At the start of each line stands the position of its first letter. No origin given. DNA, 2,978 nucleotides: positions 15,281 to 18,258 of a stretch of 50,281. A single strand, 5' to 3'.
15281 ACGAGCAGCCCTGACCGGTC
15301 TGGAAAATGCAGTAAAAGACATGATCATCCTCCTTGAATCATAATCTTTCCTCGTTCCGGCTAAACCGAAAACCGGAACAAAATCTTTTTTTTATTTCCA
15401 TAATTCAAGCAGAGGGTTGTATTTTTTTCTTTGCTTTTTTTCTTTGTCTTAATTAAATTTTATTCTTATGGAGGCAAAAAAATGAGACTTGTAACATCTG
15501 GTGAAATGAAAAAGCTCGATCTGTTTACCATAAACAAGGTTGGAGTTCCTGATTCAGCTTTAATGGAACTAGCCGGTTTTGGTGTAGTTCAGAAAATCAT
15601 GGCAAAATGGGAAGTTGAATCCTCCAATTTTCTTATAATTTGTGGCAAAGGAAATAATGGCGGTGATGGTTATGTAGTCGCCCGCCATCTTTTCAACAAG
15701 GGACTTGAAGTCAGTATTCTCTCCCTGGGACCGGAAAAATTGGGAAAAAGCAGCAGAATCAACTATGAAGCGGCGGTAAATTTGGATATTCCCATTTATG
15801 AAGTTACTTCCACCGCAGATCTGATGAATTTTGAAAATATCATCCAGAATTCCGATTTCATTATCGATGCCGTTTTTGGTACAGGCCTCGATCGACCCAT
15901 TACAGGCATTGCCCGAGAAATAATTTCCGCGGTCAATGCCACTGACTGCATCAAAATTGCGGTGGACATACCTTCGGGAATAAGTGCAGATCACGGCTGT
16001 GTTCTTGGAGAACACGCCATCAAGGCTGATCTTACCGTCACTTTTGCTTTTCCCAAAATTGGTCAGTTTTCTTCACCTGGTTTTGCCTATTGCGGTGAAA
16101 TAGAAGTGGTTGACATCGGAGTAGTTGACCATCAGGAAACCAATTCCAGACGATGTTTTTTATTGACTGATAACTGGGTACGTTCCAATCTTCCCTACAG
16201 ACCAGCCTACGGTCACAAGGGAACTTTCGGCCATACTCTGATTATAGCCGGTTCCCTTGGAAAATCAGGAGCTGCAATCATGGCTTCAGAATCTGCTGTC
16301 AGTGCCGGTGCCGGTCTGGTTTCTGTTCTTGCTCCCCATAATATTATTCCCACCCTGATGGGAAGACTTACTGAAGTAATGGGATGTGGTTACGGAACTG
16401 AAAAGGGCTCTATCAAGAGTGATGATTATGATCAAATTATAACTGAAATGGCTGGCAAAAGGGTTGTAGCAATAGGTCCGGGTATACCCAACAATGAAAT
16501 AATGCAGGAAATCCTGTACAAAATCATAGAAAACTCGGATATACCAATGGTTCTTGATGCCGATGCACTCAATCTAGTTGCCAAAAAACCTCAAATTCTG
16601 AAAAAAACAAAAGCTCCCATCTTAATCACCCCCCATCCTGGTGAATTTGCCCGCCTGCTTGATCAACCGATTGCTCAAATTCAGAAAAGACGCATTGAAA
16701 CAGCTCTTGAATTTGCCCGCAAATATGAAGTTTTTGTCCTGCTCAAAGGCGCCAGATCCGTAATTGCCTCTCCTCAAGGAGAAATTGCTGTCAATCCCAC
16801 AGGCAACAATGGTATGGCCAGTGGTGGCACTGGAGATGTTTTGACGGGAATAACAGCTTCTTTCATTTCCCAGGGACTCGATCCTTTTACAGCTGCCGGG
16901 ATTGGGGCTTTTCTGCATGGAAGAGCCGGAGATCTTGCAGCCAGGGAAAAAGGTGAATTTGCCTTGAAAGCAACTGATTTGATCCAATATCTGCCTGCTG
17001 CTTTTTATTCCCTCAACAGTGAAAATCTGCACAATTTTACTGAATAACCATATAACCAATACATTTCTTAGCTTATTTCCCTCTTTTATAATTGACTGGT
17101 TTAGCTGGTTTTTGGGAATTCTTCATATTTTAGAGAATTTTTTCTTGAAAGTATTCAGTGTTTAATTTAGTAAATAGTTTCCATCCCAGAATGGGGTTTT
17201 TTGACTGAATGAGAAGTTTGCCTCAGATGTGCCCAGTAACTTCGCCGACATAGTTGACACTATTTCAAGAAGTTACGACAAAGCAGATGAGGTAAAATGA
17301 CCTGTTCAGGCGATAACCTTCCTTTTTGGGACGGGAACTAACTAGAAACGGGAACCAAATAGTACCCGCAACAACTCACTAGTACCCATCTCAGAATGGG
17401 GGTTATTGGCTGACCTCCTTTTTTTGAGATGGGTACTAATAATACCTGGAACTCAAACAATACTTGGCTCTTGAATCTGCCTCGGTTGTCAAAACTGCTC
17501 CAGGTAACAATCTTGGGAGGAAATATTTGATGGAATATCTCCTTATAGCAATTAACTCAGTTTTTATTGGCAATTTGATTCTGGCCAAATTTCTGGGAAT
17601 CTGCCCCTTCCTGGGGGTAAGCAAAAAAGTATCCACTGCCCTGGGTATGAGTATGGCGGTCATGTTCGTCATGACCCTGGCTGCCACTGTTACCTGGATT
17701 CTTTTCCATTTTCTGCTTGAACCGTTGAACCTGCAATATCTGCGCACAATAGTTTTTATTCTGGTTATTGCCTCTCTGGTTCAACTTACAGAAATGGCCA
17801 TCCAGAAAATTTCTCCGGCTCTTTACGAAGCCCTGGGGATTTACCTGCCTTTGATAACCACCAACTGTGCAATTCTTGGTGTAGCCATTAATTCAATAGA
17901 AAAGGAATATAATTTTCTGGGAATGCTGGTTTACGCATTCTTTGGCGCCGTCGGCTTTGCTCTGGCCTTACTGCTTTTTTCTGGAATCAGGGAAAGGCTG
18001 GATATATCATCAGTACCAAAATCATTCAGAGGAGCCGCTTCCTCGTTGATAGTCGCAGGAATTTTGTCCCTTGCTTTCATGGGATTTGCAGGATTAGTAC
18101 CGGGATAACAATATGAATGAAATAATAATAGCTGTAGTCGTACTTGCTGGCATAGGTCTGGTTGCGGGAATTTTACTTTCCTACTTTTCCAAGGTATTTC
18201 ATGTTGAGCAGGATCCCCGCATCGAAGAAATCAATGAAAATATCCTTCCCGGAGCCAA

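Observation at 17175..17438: Cluster of a novel hairpin repeat family (166-nt full copy, end fragments, 59-nt mini copy) upstream of the rnf operon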

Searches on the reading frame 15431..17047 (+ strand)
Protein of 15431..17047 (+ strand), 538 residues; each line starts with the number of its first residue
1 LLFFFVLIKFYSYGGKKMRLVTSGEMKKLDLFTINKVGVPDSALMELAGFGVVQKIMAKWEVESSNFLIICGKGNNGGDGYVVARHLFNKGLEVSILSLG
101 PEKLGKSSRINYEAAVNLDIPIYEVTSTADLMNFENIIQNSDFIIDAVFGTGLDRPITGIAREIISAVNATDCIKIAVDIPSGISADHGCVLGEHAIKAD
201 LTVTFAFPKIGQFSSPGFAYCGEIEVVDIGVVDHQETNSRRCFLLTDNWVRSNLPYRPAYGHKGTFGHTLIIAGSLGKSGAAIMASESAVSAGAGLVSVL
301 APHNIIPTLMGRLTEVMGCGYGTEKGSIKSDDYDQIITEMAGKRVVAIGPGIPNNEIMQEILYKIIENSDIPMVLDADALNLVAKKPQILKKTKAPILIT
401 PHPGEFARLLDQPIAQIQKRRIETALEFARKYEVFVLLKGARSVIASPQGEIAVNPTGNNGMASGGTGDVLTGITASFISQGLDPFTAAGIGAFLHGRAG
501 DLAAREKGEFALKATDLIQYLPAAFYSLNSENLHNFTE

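Call 33: find_homologous_proteins(query=window:15431-17047:+, max_evalue=1e-40)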
Query window:15431-17047:+ (538 aa): 7887 proteins with E <= 1e-40 among 8000 candidates; the best 120 are listed.
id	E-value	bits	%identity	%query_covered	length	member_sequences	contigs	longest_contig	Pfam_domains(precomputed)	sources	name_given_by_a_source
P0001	0.0e+0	1200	100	100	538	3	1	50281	PF01256.23,PF03853.22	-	-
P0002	0.0e+0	1035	88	97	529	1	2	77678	PF01256.23,PF03853.22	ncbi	ncbi:MAG: NAD(P)H-hydrate dehydratase [Myxococcota bacterium]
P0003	3.0e-185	635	56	96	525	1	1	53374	PF01256.23,PF03853.22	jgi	jgi:ADP-dependent NAD(P)H-hydrate dehydratase / NAD(P)H-hydrate epimerase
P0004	7.9e-181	620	54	97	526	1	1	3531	PF01256.23,PF03853.22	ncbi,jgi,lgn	-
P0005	6.2e-179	614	54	97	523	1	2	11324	PF01256.23,PF03853.22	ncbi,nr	ncbi:NAD(P)H-hydrate dehydratase [Myxococcota bacterium]|nr:NAD(P)H-hydrate dehydratase [Myxococcota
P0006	5.6e-173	595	52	97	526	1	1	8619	PF01256.23,PF03853.22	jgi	jgi:ADP-dependent NAD(P)H-hydrate dehydratase / NAD(P)H-hydrate epimerase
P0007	7.0e-164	565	51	96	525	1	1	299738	PF01256.23,PF03853.22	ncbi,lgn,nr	ncbi:MAG: NAD(P)H-hydrate dehydratase [Deltaproteobacteria bacterium]|nr:NAD(P)H-hydrate dehydratase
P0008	3.7e-158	546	49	95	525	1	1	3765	PF01256.23,PF03853.22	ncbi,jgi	-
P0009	7.8e-155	535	49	96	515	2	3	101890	PF01256.23,PF03853.22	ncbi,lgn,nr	ncbi:NAD(P)H-hydrate dehydratase [Myxococcota bacterium]|nr:NAD(P)H-hydrate dehydratase [Myxococcota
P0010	1.5e-142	494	47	94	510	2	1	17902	PF01256.23,PF03853.22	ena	-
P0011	1.7e-140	487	46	96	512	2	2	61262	PF01256.23,PF03853.22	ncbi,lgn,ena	-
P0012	4.2e-133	463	45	95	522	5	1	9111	PF01256.23,PF03853.22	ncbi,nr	ncbi:MAG: NAD(P)H-hydrate dehydratase [bacterium]|nr:NAD(P)H-hydrate dehydratase [bacterium]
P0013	1.1e-132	462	47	94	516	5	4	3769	PF01256.23,PF03853.22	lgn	-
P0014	1.3e-130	455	46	96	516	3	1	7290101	PF01256.23,PF03853.22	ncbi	-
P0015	2.1e-130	454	45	95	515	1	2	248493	PF01256.23,PF03853.22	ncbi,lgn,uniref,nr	ncbi:bifunctional ADP-dependent NAD(P)H-hydrate dehydratase/NAD(P)H-hydrate epimerase [candidate div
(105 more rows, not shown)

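Call 34: find_encoding_contigs(protein=P0002, flank=10000, max_places=4)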
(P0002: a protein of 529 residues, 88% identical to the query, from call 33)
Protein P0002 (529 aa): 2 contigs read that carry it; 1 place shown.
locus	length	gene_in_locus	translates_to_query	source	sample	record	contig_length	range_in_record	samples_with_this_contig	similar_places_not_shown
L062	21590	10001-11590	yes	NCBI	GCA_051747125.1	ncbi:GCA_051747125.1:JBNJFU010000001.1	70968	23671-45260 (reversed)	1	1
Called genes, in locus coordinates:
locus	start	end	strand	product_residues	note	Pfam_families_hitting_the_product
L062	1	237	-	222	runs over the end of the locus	-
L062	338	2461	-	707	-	PF01694:Rhomboid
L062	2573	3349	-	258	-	PF01514:YscJ_FliF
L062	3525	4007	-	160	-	-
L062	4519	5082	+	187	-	PF08207:EFP_N, PF01132:EFP, PF09285:Elong-fact-P_C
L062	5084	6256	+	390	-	PF00152:tRNA-synt_2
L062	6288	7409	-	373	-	PF09587:PGA_cap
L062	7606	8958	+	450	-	PF02878:PGM_PMM_I, PF02879:PGM_PMM_II, PF02880:PGM_PMM_III, PF00408:PGM_PMM_IV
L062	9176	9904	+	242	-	PF03740:PdxJ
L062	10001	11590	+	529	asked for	PF03853:YjeF_N, PF01256:Carb_kinase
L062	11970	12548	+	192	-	PF02508:Rnf-Nqr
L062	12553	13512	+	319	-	PF04060:FeS, PF12838:Fer4_7 (weak), PF13187:Fer4_9 (weak), PF13237:Fer4_10 (weak), PF14697:Fer4_21, PF25160:LdpA_Fe-S-bd (weak), PF00037:Fer4, PF12797:Fer4_2 (weak)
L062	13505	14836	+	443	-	PF13375:RnfC_N, PF01512:Complex1_51K, PF10531:SLBB, PF13237:Fer4_10, PF14697:Fer4_21 (weak), PF12838:Fer4_7, PF13183:Fer4_8, PF13187:Fer4_9 (weak), +6 more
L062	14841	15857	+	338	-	PF03116:NQR2_RnfD_RnfE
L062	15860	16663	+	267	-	PF04205:FMN_bind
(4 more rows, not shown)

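Call 74: find_encoding_contigs(protein=P0003, flank=10000, max_places=2)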
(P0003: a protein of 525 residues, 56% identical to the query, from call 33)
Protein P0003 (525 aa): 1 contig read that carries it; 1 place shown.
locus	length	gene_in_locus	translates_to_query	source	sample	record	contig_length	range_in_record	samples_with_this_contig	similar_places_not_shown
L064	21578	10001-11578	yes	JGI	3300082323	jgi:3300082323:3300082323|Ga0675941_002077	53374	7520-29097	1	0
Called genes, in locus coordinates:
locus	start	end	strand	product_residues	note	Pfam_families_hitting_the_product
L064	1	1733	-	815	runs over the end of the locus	PF00515:TPR_1 (faint), PF07719:TPR_2 (faint), PF12895:ANAPC3 (faint), PF13174:TPR_6 (faint), PF13432:TPR_16 (weak), PF14559:TPR_19 (weak), PF13414:TPR_11 (weak), PF13424:TPR_12 (weak), +10 more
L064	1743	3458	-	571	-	PF00672:HAMP, PF07228:SpoIIE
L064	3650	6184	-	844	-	PF13491:FtsK_4TM (weak), PF17854:FtsK_alpha, PF01580:FtsK_SpoIIIE, PF09397:FtsK_gamma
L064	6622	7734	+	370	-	PF07885:Ion_trans_2, PF02254:TrkA_N, PF22614:Slo-like_RCK (faint), PF02080:TrkA_C (weak)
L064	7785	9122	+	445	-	PF02878:PGM_PMM_I, PF02879:PGM_PMM_II, PF02880:PGM_PMM_III, PF00408:PGM_PMM_IV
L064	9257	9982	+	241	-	PF03740:PdxJ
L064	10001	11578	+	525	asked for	PF03853:YjeF_N, PF01256:Carb_kinase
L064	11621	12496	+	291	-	PF00005:ABC_tran, PF13304:AAA_21, PF13732:DrrA1-3_C (weak)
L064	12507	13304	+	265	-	PF12679:ABC2_membrane_2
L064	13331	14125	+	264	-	PF01061:ABC2_membrane (weak), PF12679:ABC2_membrane_2, PF12730:ABC2_membrane_4 (weak), PF13346:ABC2_membrane_5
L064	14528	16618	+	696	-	PF00069:Pkinase, PF07714:PK_Tyr_Ser-Thr, PF03109:ABC1 (weak), PF06293:Kdo (weak), PF17667:Pkinase_fungal (weak)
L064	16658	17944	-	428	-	-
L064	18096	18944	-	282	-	PF00149:Metallophos, PF12850:Metallophos_2 (weak)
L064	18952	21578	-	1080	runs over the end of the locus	PF00512:HisKA, PF02518:HATPase_c, PF00072:Response_reg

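Call 75: find_encoding_contigs(protein=P0007, flank=10000, max_places=2)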
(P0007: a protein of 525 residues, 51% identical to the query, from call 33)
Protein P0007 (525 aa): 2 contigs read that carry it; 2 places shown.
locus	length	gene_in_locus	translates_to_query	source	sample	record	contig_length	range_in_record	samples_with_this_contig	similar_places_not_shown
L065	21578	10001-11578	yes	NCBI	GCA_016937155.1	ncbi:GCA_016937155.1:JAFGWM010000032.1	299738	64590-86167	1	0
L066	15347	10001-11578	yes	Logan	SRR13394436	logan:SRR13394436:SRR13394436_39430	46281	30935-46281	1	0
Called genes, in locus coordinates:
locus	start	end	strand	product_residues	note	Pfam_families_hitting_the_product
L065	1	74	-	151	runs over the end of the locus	PF04186:FxsA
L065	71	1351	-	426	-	PF01808:AICARFT_IMPCHas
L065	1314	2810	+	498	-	PF02113:Peptidase_S13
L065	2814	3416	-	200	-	PF14512:TM1586_NiRdase (faint), PF00881:Nitroreductase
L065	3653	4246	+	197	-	PF12917:YfbR-like, PF13023:HD_3, PF01966:HD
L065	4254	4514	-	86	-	-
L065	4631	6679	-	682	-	PF22745:Nlig-Ia, PF01653:DNA_ligase_aden, PF03120:OB_DNA_ligase, PF14520:HHH_5 (faint), PF12826:HHH_2, PF00533:BRCT, PF12738:PTCB-BRCT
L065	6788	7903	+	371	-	PF07885:Ion_trans_2, PF02254:TrkA_N, PF02080:TrkA_C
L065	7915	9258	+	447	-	PF02878:PGM_PMM_I, PF02879:PGM_PMM_II, PF02880:PGM_PMM_III, PF00408:PGM_PMM_IV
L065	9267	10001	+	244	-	PF03740:PdxJ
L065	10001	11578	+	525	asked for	PF03853:YjeF_N, PF01256:Carb_kinase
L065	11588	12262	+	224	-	-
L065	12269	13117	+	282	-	PF00924:MS_channel_2nd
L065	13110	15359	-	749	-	PF08447:PAS_3, PF02518:HATPase_c, PF00072:Response_reg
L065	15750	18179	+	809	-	PF02518:HATPase_c, PF00204:DNA_gyraseB, PF01751:Toprim, PF18053:GyrB_insert, PF00986:DNA_gyraseB_C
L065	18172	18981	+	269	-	-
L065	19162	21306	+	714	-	PF00069:Pkinase, PF07714:PK_Tyr_Ser-Thr, PF08308:PEGA (faint)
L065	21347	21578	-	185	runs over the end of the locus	PF13426:PAS_9 (weak)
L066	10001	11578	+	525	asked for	PF03853:YjeF_N, PF01256:Carb_kinase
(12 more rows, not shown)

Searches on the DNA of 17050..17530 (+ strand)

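Call 54: search_rna_families(source=window, start=17050, end=17530, threshold=evalue, max_evalue=10)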
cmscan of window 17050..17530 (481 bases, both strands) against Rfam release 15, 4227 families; matches with E-value up to 10: 9.
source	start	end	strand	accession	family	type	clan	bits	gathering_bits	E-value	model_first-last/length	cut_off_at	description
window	17313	17406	-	RF04261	MIR1861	Gene; miRNA;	-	26.9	88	0.0015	1-110/110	no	MIR1861 microRNA precursor family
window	17380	17440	+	RF04280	mir-890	Gene; miRNA;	CL00136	19.8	56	0.11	1-74/74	no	mir-890 microRNA precursor family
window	17177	17205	-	RF01331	CRISPR-DR18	Gene; CRISPR;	-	19.2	50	0.87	1-37/37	no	CRISPR RNA direct repeat element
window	17376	17441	+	RF03831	mir-627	Gene; miRNA;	-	19.1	86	0.19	1-87/87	no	mir-627 microRNA precursor family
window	17177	17215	+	RF01373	CRISPR-DR60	Gene; CRISPR;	-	18.9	45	0.98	1-37/37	no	CRISPR RNA direct repeat element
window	17363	17452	-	RF01028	mir-633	Gene; miRNA;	-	18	90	0.77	1-85/85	no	mir-633 microRNA precursor family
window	17387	17476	-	RF00288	snoZ30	Gene; snRNA; snoRNA; CD-box;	-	16.2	50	2.1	1-97/97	no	Z30 small nucleolar RNA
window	17380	17440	+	RF03462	mir-4677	Gene; miRNA;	-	15.5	80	3.1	1-59/59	no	mir-4677 microRNA precursor family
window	17137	17160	-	RF01962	RMST_1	Gene; lncRNA;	-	11.8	40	3.5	1-61/61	no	Rhabdomyosarcoma 2 associated transcript conserved region 1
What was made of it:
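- On Any curated RNA family (Rfam 15): In the region itself, only matches far below threshold appear (call 54).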

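Call 78: search_dna_similar(query=window:17175-17340:+, collection=plasmids, mode=distant, max_evalue=0.01, max_rows=10)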
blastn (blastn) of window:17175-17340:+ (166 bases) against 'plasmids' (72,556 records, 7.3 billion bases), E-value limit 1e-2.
No match.

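Call 79: search_dna_similar(query=window:17175-17340:+, collection=ecoli_genomes, mode=distant, max_evalue=0.01, max_rows=10)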
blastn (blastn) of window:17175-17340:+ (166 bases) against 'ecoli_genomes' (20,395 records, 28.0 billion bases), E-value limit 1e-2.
No match.
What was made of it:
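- Closest known: Bacterial MITEs of the palindromic class: ERIC/RU-1. Different: No sequence similarity: blastn of the unit found nothing in 5,426 E. coli genomes, which are expected to carry ERIC (that they do was not checked here), or in 72,556 plasmids (calls 78, 79).
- Tried and rejected: None was found (calls 78, 79).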

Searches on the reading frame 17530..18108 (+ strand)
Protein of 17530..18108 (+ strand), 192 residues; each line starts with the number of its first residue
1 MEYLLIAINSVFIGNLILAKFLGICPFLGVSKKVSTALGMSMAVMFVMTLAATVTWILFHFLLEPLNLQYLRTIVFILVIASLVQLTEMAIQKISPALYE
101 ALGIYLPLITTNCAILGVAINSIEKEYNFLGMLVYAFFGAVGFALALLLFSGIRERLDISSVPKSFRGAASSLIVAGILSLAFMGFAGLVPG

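Call 17: find_encoding_contigs(protein=window:17530-18108:+, flank=10000, max_places=10)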
Protein window:17530-18108:+ (192 aa): no gene with exactly this product is on record in the collection.
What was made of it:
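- Tried and rejected: It found nothing (call 17).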
